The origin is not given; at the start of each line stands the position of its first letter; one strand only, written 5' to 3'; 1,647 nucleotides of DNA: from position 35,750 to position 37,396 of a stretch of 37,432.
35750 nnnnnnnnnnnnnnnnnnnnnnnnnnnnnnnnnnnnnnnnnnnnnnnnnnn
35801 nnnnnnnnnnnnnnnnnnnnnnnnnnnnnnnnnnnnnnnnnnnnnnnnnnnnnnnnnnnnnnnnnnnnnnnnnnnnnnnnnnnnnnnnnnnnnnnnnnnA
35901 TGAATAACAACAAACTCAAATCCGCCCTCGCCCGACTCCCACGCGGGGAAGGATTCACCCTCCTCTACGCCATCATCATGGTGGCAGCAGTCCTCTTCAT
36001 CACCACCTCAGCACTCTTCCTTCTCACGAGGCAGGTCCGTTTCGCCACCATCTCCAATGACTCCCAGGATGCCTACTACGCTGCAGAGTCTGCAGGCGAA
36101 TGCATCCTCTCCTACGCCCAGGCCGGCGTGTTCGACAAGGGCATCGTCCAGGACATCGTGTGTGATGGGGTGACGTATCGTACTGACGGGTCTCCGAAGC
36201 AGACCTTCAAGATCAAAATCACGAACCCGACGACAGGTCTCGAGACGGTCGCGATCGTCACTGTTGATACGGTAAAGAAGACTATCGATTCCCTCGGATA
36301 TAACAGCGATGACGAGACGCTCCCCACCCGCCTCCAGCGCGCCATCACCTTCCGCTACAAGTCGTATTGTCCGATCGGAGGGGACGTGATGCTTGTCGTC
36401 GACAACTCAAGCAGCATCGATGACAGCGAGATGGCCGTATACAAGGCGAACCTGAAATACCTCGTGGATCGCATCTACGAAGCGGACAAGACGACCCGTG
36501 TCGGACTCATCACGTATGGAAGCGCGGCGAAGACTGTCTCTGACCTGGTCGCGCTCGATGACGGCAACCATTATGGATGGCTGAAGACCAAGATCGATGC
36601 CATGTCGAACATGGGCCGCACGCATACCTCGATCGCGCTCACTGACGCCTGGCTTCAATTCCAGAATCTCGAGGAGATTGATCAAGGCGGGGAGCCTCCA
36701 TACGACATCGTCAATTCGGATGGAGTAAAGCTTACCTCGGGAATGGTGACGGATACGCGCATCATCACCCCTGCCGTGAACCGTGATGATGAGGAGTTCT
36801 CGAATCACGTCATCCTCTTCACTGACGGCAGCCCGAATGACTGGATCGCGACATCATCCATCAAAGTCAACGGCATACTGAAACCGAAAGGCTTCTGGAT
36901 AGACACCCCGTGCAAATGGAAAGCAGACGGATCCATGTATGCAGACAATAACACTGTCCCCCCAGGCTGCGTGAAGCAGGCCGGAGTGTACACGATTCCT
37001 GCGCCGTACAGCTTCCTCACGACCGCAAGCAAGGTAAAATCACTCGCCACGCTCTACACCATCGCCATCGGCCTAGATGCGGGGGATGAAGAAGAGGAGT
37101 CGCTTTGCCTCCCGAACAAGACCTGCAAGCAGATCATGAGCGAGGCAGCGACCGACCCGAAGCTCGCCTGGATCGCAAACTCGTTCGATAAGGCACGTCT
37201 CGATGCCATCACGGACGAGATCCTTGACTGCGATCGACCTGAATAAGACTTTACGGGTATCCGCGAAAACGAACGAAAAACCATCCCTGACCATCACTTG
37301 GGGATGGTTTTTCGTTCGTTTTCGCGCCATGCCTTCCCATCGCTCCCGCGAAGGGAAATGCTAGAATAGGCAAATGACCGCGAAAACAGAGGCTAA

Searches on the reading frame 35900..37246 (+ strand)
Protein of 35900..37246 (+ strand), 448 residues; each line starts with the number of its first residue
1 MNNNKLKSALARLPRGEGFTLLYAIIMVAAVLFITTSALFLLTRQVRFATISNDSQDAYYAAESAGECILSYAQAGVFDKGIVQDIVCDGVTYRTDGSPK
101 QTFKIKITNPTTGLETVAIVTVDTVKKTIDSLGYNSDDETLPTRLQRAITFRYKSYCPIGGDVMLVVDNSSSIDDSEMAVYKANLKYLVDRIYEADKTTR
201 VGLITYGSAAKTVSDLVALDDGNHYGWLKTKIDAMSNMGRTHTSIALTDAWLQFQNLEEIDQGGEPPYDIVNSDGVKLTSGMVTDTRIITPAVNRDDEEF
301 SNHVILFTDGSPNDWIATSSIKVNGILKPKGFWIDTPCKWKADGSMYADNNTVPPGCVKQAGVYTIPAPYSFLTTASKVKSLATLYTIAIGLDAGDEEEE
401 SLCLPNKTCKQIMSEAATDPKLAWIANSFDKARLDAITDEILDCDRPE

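Call 4: search_protein_families(library=pfam, proteins=[window:35900-37246:+], max_evalue=0.01)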
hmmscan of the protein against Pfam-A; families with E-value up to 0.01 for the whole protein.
window:35900-37246:+ (448 aa): 3 families
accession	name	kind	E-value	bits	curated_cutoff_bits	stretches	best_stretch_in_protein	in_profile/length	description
PF00092.34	VWA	-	3.3e-13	50.7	23.8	1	162-246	1-82/174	von Willebrand factor type A domain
PF13519.12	VWA_2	-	3.3e-07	31.3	27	1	163-253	1-88/107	von Willebrand factor type A domain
PF14341.11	PilX_N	-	0.0026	18.1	25.5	1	18-65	2-49/51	PilX N-terminal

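Call 8: search_protein_families(library=ncbifam, proteins=[window:35900-37246:+], max_evalue=0.01)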
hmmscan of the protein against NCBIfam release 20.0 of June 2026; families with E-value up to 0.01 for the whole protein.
window:35900-37246:+ (448 aa): 1 family
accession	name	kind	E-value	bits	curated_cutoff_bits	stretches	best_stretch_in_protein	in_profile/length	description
TIGR00868.1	hCaCC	subfamily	0.005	14.7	900.85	1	163-248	307-390/863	calcium-activated chloride channel protein 1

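Call 16: find_related_loci(query=window:35900-37246:+, collection=genome_contigs, flank=10000)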
Query window:35900-37246:+ (448 aa) in genome_contigs; peptide patterns used: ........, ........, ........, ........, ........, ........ (x = any residue, [..] = any of these).
64 stretches matched a pattern, but none encodes a relative of the query by tblastn (E <= 1e-3).
